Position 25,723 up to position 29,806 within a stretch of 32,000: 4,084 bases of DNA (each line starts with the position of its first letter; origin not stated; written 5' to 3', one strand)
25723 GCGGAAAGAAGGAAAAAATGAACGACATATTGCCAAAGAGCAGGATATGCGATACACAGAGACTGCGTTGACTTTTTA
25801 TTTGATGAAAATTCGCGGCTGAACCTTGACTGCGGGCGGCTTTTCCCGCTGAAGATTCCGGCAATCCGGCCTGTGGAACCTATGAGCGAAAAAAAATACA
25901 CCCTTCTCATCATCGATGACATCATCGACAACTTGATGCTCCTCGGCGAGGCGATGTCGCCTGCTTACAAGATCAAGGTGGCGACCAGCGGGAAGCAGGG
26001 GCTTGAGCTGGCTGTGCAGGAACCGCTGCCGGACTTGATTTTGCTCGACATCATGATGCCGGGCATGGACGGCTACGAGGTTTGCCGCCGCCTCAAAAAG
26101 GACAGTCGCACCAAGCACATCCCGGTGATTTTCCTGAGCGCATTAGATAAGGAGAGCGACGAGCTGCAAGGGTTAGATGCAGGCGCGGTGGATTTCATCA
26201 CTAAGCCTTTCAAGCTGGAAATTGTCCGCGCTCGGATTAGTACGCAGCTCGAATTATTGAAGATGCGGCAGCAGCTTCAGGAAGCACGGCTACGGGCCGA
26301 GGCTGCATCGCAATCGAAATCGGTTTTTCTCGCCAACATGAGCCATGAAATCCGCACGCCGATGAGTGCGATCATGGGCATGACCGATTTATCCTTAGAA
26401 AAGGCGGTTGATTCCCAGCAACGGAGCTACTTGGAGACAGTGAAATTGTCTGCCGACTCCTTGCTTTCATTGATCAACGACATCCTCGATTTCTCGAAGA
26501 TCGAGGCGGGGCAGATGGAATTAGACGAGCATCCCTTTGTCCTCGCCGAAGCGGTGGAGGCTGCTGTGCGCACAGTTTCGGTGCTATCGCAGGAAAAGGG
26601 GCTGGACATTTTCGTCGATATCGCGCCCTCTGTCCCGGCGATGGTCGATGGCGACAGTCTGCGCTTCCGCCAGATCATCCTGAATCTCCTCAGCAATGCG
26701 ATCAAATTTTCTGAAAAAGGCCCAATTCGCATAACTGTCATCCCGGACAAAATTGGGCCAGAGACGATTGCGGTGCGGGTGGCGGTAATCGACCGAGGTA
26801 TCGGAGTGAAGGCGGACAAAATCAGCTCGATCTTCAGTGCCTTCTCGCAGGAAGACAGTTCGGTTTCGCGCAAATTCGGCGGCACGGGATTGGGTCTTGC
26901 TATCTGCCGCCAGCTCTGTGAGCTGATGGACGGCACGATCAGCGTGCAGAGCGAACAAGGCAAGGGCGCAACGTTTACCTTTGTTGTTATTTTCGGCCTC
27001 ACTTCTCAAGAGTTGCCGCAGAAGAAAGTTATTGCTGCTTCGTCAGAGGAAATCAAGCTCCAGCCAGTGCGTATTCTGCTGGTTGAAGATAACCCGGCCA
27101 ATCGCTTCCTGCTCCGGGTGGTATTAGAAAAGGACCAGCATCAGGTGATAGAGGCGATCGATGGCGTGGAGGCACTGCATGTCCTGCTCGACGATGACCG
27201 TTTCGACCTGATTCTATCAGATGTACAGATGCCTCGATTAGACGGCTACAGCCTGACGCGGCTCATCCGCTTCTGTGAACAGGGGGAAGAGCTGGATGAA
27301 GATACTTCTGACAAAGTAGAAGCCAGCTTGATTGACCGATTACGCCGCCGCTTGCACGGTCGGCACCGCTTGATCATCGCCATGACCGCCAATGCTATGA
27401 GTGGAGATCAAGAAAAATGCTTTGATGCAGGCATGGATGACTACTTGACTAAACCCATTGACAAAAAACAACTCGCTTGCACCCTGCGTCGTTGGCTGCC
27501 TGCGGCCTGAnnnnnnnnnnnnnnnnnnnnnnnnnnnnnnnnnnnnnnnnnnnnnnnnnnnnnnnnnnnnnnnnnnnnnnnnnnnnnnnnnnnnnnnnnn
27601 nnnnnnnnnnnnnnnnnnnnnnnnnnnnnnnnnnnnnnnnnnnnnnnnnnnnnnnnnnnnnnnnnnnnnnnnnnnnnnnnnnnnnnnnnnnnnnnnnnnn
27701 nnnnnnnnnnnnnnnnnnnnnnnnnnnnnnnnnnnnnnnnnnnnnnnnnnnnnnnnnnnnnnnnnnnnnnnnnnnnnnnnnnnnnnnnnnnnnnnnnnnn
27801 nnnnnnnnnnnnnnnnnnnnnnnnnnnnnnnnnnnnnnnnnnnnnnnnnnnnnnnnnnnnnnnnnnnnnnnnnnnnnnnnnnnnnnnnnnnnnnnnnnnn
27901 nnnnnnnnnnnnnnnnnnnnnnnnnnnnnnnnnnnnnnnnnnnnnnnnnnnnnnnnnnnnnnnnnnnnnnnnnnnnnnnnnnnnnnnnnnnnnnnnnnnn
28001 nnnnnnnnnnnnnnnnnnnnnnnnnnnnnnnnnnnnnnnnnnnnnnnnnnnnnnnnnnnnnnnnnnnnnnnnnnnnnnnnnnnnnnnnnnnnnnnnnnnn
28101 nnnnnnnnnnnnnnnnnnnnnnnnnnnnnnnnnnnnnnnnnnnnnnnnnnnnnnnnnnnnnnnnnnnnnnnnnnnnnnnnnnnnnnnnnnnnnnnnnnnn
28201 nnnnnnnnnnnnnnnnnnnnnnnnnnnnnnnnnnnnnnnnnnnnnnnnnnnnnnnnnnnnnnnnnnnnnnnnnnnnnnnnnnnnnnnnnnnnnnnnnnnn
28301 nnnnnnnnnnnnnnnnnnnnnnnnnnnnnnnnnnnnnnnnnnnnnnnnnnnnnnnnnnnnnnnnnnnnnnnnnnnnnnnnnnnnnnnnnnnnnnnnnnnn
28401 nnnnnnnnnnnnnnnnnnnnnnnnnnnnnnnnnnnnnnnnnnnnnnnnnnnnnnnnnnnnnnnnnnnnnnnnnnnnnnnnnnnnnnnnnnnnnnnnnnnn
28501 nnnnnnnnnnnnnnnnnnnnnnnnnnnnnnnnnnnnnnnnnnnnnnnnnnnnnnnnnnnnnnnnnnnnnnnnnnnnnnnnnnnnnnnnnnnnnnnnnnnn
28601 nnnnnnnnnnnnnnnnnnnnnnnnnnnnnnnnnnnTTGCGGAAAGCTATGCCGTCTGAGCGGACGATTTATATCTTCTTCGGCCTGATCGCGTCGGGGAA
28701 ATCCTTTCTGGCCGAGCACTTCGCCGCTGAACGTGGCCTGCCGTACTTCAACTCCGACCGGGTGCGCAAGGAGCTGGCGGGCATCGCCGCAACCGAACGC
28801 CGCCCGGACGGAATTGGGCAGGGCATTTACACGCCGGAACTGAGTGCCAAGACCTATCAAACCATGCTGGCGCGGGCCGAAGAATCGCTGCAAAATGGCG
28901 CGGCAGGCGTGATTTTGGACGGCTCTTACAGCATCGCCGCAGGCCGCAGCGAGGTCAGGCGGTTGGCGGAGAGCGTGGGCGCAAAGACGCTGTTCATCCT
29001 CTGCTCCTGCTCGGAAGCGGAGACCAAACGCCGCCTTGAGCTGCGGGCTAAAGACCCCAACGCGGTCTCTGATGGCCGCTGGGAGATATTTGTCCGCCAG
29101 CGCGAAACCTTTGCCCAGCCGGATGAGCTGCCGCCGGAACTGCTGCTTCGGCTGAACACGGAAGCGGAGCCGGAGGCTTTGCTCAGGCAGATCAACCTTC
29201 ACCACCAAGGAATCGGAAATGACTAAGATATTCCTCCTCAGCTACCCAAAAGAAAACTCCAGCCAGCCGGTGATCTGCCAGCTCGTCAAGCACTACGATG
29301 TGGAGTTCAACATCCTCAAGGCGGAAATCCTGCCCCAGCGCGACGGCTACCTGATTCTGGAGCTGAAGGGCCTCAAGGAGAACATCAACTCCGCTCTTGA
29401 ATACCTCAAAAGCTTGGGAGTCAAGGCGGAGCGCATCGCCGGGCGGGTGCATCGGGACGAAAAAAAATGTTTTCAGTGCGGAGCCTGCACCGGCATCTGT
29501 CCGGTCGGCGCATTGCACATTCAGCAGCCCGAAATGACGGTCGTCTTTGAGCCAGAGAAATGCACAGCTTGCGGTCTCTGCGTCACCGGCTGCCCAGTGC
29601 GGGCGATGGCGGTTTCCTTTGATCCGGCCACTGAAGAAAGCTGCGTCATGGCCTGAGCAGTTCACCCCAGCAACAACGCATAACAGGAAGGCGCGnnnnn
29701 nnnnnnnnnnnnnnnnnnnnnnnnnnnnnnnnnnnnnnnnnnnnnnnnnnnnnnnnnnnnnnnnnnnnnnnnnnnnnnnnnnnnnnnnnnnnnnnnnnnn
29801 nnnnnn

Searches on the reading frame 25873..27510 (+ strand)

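Call 6: search_protein_families(library=pfam, proteins=[window:25873-27510:+])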
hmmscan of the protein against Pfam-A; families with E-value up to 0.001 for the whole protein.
window:25873-27510:+ (545 aa): 3 families
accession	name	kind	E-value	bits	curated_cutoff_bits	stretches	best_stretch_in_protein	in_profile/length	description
PF00072.30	Response_reg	-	3.9e-49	165.9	30.2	3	12-122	2-110/111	Response regulator receiver domain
PF02518.31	HATPase_c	-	1.2e-28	100.2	26.4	1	260-371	1-106/111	Histidine kinase-, DNA gyrase B-, and HSP90-like ATPase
PF00512.31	HisKA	-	3.9e-21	75.3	26.9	1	149-213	2-66/66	His Kinase A (phospho-acceptor) domain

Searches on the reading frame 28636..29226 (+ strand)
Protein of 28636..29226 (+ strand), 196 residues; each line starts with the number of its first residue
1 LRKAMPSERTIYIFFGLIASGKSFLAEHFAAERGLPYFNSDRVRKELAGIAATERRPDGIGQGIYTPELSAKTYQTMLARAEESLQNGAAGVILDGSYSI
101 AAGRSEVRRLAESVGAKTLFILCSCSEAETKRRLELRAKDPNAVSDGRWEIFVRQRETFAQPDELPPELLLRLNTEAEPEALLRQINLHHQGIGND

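Call 6: search_protein_families(library=pfam, proteins=[window:28636-29226:+])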
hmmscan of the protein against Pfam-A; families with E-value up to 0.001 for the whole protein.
window:28636-29226:+ (196 aa): 2 families
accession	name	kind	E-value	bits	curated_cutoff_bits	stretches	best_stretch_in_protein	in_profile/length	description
PF13671.12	AAA_33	-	1.1e-18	68.3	27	1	13-161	3-142/143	AAA domain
PF13207.12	AAA_17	-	2.7e-06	28.1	27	1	16-138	2-123/136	AAA domain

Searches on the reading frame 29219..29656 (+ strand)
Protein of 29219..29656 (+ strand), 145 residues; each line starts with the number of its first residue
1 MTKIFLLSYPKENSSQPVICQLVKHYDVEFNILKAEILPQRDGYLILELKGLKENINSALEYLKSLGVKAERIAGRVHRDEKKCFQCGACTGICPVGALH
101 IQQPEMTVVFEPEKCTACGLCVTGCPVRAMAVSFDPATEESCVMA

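Call 6: search_protein_families(library=pfam, proteins=[window:29219-29656:+])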
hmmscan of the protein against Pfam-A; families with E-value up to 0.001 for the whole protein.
window:29219-29656:+ (145 aa): 15 families
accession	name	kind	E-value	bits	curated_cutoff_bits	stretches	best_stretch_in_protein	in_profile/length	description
PF09383.16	NIL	-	1.7e-19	69.9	24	1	4-71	2-72/73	NIL domain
PF12838.12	Fer4_7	-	1e-12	48.8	27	2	83-129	1-52/52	4Fe-4S dicluster domain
PF00037.32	Fer4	-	2.6e-12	46.5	21.1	2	108-129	1-22/24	4Fe-4S binding domain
PF12837.12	Fer4_6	-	3.5e-11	42.9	25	2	108-129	2-23/24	4Fe-4S binding domain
PF13237.11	Fer4_10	-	5.5e-10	39.5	25.5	1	77-126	2-53/53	4Fe-4S dicluster domain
PF12797.12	Fer4_2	-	1.1e-09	38.1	24.5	2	108-127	3-22/22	4Fe-4S binding domain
PF14697.11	Fer4_21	-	1.9e-09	38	35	1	80-129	4-56/59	4Fe-4S dicluster domain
PF13187.11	Fer4_9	-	5.4e-09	36.4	27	1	83-130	1-52/52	4Fe-4S dicluster domain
PF12800.12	Fer4_4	-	5.5e-07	29.8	24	1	112-127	1-16/17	4Fe-4S binding domain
PF13484.11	Fer4_16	-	1.1e-05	26.6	30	0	83-102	1-20/66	4Fe-4S double cluster binding domain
PF13183.11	Fer4_8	-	3.2e-05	24.8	27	0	82-97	52-67/68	4Fe-4S dicluster domain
PF23050.1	KH_N4BP1_1st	-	0.00015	22.2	27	1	25-66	23-63/65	N4BP1, first type I KH-domain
PF12798.12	Fer4_3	-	0.00023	22.2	27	0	84-98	1-15/15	4Fe-4S binding domain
PF25160.1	LdpA_Fe-S-bd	-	0.00025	21.2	27.6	0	81-101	25-45/49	LdpA Fe-S cluster-binding domain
PF13534.11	Fer4_17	-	0.00077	20.4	22.2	0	83-127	1-58/61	4Fe-4S dicluster domain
